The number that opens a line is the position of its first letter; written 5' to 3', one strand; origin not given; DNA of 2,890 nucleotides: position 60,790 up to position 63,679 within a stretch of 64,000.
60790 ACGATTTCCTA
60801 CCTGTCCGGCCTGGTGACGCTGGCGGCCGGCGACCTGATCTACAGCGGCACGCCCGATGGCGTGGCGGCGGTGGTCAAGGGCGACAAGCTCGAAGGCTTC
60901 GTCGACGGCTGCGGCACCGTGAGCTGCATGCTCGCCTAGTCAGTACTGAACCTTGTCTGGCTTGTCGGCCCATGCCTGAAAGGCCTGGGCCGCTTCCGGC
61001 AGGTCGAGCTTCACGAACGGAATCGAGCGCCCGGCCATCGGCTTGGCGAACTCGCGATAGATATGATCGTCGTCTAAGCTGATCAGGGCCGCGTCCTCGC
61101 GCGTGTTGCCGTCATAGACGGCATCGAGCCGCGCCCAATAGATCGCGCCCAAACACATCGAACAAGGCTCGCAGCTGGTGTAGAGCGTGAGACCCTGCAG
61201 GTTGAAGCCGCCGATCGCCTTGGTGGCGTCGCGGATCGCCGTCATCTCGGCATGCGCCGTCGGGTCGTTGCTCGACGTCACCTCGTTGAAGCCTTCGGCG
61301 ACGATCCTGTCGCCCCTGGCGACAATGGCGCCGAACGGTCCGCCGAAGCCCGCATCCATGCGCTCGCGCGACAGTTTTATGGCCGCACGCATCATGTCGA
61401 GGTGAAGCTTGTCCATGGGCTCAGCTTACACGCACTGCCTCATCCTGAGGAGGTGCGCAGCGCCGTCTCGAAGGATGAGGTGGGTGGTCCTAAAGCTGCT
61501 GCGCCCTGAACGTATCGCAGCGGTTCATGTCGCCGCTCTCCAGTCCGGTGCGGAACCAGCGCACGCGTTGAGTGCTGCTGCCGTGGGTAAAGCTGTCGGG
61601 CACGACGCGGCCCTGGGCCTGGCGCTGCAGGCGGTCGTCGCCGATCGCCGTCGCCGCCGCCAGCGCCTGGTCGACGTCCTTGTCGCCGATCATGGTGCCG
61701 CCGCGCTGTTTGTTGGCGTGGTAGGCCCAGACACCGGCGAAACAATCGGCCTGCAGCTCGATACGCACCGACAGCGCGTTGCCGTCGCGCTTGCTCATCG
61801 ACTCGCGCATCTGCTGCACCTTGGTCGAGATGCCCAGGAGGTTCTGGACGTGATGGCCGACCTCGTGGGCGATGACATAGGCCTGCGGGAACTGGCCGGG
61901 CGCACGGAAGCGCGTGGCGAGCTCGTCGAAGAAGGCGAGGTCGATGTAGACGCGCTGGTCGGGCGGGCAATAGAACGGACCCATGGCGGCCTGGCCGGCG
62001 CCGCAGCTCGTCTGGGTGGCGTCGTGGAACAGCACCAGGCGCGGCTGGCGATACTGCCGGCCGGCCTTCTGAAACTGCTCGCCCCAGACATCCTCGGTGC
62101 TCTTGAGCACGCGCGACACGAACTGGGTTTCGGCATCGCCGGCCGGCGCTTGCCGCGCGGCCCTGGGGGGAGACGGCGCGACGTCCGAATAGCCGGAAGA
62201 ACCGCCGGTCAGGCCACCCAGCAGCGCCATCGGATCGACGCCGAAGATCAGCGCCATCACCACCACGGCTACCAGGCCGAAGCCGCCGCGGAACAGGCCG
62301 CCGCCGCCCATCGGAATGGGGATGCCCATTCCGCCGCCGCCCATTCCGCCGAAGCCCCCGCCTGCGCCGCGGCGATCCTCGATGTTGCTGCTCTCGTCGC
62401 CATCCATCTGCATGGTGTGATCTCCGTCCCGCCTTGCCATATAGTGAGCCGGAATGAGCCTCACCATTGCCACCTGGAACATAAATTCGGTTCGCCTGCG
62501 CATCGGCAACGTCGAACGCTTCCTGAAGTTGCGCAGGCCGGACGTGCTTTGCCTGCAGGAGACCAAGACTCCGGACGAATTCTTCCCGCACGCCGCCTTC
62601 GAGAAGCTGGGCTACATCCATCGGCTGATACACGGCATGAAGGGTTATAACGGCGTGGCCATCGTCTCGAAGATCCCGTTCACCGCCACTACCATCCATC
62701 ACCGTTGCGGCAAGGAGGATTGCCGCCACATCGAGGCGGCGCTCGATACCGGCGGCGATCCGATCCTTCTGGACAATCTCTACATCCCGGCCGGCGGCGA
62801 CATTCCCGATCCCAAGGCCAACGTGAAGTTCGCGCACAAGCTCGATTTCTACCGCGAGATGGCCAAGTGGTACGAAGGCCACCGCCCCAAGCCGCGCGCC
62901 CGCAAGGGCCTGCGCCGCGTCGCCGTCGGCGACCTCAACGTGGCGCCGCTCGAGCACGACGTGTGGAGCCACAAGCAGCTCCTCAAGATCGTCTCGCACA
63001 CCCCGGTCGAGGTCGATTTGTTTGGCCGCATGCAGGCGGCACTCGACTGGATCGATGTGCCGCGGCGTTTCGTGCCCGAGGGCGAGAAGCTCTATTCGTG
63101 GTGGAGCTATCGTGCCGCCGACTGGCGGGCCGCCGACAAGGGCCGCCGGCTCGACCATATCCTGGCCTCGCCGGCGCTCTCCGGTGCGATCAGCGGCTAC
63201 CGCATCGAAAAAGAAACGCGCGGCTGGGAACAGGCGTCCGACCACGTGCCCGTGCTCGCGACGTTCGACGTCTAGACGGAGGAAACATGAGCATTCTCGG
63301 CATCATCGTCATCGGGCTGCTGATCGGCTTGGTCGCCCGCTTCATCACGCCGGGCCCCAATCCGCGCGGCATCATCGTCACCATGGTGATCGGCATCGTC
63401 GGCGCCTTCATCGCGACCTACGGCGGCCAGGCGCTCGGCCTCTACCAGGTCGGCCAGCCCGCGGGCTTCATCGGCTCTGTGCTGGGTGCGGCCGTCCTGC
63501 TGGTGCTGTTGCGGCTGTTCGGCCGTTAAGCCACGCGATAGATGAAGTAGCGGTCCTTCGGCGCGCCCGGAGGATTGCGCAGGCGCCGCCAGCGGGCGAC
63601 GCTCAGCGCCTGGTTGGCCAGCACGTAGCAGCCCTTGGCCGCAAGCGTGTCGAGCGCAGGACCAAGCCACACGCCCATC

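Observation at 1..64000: About one gene in five is disrupted or reduced to a stub, without any mobile elements in sight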

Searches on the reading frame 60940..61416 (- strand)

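Call 69: search_protein_families(library=pfam, proteins=[window:60940-61416:-], max_evalue=0.01)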
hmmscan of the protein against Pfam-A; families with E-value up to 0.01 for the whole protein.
window:60940-61416:- (158 aa): 4 families
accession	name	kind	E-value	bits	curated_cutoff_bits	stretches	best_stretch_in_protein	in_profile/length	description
PF00383.29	dCMP_cyt_deam_1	-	6.8e-24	84.2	25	1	5-101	4-99/102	Cytidine and deoxycytidylate deaminase zinc-binding region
PF14437.12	MafB19-deam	-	5.2e-20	72.2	27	1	5-109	3-106/142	MafB19-like deaminase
PF14439.12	Bd3614-deam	-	0.0024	18.3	38.5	1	37-95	20-77/113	Bd3614-like deaminase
PF18750.7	SNAD4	-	0.0051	17.3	27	1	45-92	23-71/130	Secreted Novel AID/APOBEC-like Deaminase 4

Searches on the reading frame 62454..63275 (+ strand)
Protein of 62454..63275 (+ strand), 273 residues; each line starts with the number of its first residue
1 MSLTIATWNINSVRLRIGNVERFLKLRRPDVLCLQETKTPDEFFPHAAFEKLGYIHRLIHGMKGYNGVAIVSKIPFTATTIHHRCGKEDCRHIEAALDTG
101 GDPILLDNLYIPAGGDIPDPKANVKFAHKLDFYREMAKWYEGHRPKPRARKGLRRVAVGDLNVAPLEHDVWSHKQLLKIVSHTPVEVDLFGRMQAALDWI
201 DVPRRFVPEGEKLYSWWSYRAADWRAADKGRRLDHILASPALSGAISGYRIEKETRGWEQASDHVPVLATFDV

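Call 23: find_encoding_contigs(protein=window:62454-63275:+, flank=10000, max_places=3)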
Protein window:62454-63275:+ (273 aa): 14 contigs read that carry it; 3 places shown.
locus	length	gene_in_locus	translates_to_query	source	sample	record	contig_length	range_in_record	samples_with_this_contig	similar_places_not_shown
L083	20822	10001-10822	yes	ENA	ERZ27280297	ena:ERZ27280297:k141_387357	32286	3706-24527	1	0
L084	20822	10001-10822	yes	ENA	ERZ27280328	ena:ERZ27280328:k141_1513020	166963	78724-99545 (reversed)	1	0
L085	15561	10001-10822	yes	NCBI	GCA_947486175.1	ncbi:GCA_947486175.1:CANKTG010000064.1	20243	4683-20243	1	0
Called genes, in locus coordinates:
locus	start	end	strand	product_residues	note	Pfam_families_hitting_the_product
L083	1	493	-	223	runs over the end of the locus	PF00857:Isochorismatase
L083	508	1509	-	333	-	PF00005:ABC_tran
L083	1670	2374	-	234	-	PF03737:RraA-like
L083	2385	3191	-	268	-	PF00497:SBP_bac_3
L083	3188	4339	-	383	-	PF04055:Radical_SAM, PF06969:HemN_C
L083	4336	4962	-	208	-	PF01725:Ham1p_like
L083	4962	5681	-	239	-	PF01138:RNase_PH, PF03725:RNase_PH_C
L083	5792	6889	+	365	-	PF01628:HrcA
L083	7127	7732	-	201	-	PF03734:YkuD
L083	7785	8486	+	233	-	PF01557:FAA_hydrolase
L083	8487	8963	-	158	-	PF00383:dCMP_cyt_deam_1, PF14437:MafB19-deam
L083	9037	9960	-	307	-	PF04228:Zn_peptidase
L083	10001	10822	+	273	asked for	PF03372:Exo_endo_phos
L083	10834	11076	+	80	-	PF04226:Transgly_assoc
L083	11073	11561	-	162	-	PF12692:Methyltransf_17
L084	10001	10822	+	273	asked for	PF03372:Exo_endo_phos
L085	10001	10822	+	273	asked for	PF03372:Exo_endo_phos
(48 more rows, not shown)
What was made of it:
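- The roughly 9 kb to the right looks intact (call 23), so the genome-wide fraction is unknown.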

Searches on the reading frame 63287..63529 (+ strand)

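Call 69: search_protein_families(library=pfam, proteins=[window:63287-63529:+], max_evalue=0.01)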
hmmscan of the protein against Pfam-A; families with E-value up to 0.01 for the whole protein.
window:63287-63529:+ (80 aa): 1 family
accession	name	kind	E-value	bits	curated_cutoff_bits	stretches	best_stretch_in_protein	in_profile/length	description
PF04226.18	Transgly_assoc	-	5.2e-12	46.2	25.3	1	33-78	1-47/49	Transglycosylase associated protein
